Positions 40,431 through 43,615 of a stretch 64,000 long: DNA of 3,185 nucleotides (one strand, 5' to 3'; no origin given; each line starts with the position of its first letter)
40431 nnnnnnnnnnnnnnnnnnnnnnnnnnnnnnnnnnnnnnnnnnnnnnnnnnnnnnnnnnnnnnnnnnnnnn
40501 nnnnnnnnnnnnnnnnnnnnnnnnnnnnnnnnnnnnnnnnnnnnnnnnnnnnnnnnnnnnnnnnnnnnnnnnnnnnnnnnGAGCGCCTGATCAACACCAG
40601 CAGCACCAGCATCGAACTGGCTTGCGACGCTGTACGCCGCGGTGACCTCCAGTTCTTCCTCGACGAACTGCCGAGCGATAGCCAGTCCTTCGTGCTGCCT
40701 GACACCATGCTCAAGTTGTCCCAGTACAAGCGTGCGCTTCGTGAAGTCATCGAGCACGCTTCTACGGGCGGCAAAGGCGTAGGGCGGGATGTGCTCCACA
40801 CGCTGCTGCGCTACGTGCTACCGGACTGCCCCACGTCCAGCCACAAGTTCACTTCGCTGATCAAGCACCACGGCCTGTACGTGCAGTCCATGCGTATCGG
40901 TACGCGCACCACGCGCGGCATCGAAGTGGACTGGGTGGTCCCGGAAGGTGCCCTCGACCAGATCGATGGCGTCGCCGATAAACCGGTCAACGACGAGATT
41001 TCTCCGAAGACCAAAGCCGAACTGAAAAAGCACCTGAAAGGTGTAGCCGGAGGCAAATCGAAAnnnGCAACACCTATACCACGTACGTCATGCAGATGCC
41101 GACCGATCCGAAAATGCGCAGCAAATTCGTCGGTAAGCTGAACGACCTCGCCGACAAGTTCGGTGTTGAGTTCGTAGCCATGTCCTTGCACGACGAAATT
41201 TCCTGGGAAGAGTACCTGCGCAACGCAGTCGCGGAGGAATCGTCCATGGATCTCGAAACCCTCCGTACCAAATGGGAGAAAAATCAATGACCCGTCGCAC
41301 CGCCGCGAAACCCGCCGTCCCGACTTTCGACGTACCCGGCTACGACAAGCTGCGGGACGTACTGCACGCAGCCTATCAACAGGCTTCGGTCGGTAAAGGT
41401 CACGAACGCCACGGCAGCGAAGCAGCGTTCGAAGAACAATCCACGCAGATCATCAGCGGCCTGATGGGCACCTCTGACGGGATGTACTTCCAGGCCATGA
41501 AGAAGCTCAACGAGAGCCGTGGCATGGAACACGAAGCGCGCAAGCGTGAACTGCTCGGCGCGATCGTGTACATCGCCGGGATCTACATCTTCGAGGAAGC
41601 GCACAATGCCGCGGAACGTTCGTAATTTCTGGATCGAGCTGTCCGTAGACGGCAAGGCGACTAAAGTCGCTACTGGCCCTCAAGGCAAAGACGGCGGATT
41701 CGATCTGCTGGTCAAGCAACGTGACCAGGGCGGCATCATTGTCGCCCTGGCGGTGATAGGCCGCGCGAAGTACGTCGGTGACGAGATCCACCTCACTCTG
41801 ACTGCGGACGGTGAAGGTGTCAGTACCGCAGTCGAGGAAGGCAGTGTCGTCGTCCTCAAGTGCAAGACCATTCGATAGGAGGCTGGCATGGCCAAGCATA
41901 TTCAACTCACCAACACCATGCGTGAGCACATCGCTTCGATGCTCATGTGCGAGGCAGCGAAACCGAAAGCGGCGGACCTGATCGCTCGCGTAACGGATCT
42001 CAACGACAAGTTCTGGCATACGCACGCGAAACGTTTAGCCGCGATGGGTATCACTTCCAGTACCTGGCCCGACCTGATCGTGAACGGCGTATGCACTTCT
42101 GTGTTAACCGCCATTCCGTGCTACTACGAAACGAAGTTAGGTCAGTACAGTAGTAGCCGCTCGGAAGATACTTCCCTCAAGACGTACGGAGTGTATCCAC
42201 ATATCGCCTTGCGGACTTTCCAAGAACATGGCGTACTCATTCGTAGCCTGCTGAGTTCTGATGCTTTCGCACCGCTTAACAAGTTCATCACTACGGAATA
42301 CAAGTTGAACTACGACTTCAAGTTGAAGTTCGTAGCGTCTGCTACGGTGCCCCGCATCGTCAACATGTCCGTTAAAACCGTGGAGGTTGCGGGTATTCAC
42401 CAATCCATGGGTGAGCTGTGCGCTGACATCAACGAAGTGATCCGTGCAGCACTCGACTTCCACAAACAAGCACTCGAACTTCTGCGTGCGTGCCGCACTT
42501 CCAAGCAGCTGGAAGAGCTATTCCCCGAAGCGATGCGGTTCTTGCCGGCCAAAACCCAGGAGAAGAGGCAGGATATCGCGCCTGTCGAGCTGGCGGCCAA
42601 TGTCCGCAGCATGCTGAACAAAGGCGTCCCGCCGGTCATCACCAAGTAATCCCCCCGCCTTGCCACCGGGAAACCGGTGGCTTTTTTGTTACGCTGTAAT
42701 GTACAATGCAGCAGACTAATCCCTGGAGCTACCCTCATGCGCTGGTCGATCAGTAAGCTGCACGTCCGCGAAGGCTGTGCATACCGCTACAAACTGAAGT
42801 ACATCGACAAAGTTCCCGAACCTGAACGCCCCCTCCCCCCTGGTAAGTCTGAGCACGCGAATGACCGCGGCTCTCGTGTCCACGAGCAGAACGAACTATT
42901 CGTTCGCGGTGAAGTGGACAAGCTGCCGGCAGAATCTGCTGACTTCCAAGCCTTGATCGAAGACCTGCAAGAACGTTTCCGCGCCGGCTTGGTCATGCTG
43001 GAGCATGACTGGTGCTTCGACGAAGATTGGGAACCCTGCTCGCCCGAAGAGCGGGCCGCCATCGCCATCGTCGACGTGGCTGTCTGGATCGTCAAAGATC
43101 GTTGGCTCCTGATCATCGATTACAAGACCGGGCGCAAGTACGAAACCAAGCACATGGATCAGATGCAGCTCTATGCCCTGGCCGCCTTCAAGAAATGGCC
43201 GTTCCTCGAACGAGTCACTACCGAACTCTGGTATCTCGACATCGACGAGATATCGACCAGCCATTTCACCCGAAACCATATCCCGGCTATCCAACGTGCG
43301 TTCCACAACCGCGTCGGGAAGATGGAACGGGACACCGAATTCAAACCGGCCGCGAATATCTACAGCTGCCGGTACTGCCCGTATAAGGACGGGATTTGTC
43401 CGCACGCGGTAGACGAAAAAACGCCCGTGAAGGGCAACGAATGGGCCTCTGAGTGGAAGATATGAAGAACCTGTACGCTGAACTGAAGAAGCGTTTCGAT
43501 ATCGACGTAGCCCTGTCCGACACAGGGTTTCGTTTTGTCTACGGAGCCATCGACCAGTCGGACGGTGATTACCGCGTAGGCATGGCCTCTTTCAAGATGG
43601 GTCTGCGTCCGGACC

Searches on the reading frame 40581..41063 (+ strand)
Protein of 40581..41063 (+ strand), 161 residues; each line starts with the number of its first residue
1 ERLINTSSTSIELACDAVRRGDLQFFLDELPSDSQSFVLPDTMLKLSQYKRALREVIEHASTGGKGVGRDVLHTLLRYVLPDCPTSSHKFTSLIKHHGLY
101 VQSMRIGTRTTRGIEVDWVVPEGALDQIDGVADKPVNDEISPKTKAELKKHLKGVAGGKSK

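Call 60: predict_structure(alignment_id=A2)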
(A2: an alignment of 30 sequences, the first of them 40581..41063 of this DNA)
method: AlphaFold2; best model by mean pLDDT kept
length: 161 residues; sequences in the alignment: 30
mean_pLDDT: 84.5   pTM: 0.73
mean pLDDT of the five models: 84.5, 83.2, 82.9, 82.7, 82.3
residues with pLDDT >= 90: 104; 70-90: 14; 50-70: 37; < 50: 6
segments of 3 or more residues with pLDDT < 50: 1-5
pLDDT, mean of each block of 10 residues (from residue 1): 54 96 96 75 92 97 97 96 94 97 95 98 92 55 59 59 69
secondary structure, 60 per line:
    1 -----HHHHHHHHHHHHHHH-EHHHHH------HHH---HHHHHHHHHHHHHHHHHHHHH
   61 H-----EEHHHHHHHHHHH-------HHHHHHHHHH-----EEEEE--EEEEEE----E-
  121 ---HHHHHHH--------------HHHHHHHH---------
elements in order: H6-20 H23-27 H40-61 H69-79 H87-96 E102-106 E109-114 H124-130 H145-152

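Call 101: search_protein_families(library=pfam, alignment_id=A2, max_evalue=1)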
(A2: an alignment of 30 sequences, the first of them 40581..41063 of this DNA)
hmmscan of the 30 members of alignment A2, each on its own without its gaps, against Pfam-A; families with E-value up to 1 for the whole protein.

A. member 1, window:40581-41063:+ (161 aa): 1 family
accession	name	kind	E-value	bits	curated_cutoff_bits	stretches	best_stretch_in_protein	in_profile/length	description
PF18554.7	PheRS_DBD2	-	0.14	12.5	25.9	1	138-150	16-28/33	PheRS DNA binding domain 2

B. families by the number of members that match (of 30 scanned): 31 families (the first 25 are shown)
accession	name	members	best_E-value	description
PF19263.5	DUF5906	29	3.6e-22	Family of unknown function (DUF5906)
PF05272.17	VapE-like_dom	19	2.5e-10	Virulence-associated protein E-like domain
PF00004.35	AAA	8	0.0047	ATPase family associated with various cellular activities (AAA)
PF20720.3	nSTAND3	6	0.0015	Novel STAND NTPase 3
PF19300.4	BPD_transp_1_N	6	0.014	Binding-prot-dependent transport system membrane comp, N-term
PF06309.17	Torsin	5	0.0078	Torsin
PF00910.28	RNA_helicase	4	0.0042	RNA helicase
PF13191.12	AAA_16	3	0.15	AAA ATPase domain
PF16805.11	Trans_coact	2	0.023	Phage late-transcription coactivator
PF12775.13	AAA_7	2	0.091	P-loop containing dynein motor region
PF20066.5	Glyoxalase_8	1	0.0095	Glyoxalase superfamily protein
PF09848.15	SLFN-g3_helicase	1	0.0097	Schlafen group 3, DNA/RNA helicase domain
PF19725.4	RPC5_C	1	0.037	DNA-directed RNA polymerase III subunit RPC5 C-terminal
PF00005.33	ABC_tran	1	0.047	ABC transporter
PF12812.13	PDZ_1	1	0.053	PDZ-like domain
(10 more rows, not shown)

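Call 103: fold_search(model_id=the predicted structure, library=pdb)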
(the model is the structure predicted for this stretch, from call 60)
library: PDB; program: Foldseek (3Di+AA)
matches with E <= 10: 175; with E <= 0.001: 0
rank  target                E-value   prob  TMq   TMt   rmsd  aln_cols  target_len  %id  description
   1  6k9c_B                1.1e-01  0.98  0.44  0.20   5.2       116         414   14  The apo structure of NrS-1 C terminal region (305-718) (released 2020-04-08)
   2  4hbl_D                5.3e-01  0.09  0.18  0.19  15.3       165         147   13  Crystal structure of AbfR of Staphylococcus epidermidis (released 2013-01-02)
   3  5v3b_A                7.9e-01  0.08  0.14  0.08  12.4        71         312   13  Human A20 OTU domain (WT) with acetamidylated C103 (released 2018-03-21)
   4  7wh4_A                8.4e-01  0.15  0.22  0.31  13.0       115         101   11  Crystal structure of the PadR-family transcriptional regulator Rv3488 of Mycobacterium tuberculosis H37Rv in complex w (released 2022-02-09)
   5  5zhc_A                8.4e-01  0.14  0.22  0.30  12.9       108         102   14  Crystal structure of the PadR-family transcriptional regulator Rv3488 of Mycobacterium tuberculosis H37Rv (released 2018-10-17)
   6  7dvs_B                8.9e-01  0.09  0.20  0.23  14.8       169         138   11  Crystal structure of Apo (heme-free) PefR (released 2021-09-29)
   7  5zi8_A                1.1e+00  0.13  0.22  0.31  13.8       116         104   13  Crystal structure of the PadR-family transcriptional regulator Rv3488 of Mycobacterium tuberculosis H37Rv in complex w (released 2018-10-17)
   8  6u8t_A                1.1e+00  0.07  0.18  0.14  19.7       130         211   15  Crystal structure of YopT domain of Pasteurella Multocida PfhB2-toxin (released 2020-09-09)
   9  2ch0_MODEL_1_A        1.3e+00  0.07  0.18  0.21  12.7       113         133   12  Solution structure of the human MAN1 C-terminal domain (residues 655- 775) (released 2006-05-16)
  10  2rqq_MODEL_1_A        1.4e+00  0.08  0.22  0.28  11.6       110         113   16  Structure of C-terminal region of Cdt1 (released 2010-03-23)
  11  7jpo_A                1.6e+00  0.09  0.22  0.12  11.6       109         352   10  ORC-O1AAA: Human Origin Recognition Complex (ORC) with dynamic/unresolved ORC2 WH (released 2020-09-02)
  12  3s2w_C                1.6e+00  0.05  0.18  0.20  14.4       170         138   12  The crystal structure of a MarR transcriptional regulator from Methanosarcina mazei Go1 (released 2011-06-22)
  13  4g6q_B                1.7e+00  0.08  0.20  0.19  16.6       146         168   15  The crystal structure of a functionally unknown protein Kfla_6221 from Kribbella flavida DSM 17836 (released 2012-09-19)
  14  3nqo_A                1.7e+00  0.05  0.19  0.18  15.2       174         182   13  Crystal structure of a MarR family transcriptional regulator (CD1569) from Clostridium difficile 630 at 2.20 A resolut (released 2010-07-21)
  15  5lrx_C                1.8e+00  0.07  0.14  0.08  11.4        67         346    9  Structure of A20 OTU domain bound to ubiquitin (released 2016-10-19)
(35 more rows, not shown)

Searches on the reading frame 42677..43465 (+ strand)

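Call 21: search_protein_families(library=phrogs, max_evalue=0.001, proteins=[window:42677-43465:+])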
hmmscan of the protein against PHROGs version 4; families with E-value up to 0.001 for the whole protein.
window:42677-43465:+ (262 aa): 4 families
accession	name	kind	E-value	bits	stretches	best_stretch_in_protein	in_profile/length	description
phrog_69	-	DNA, RNA and nucleotide metabolism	2.8e-28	100.2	1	20-247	87-329/501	exonuclease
phrog_298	-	DNA, RNA and nucleotide metabolism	8.4e-07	29.6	0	143-222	179-262/293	exonuclease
phrog_1218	-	DNA, RNA and nucleotide metabolism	4.4e-05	23.9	1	20-169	7-184/364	exonuclease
phrog_3953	-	DNA, RNA and nucleotide metabolism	0.0004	21.1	1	127-172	91-131/186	exonuclease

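Call 23: search_protein_families(library=pfam, max_evalue=0.01, proteins=[window:42677-43465:+])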
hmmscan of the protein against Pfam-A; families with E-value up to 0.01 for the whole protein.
window:42677-43465:+ (262 aa): 4 families
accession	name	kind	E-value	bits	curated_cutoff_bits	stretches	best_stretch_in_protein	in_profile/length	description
PF12705.13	PDDEXK_1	-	1.4e-20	74.7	22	1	22-238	1-244/247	PD-(D/E)XK nuclease superfamily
PF10926.14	DUF2800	-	6e-07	29.4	21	1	72-248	68-239/368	Protein of unknown function (DUF2800)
PF01930.23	Cas_Cas4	-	0.002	18.6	22.7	1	135-238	55-156/160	Domain of unknown function DUF83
PF23224.1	zf-C2H2_2nd_ZNF462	-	0.0067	16.4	25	0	228-237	2-11/30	Zinc finger protein 462, second C2H2 zinc finger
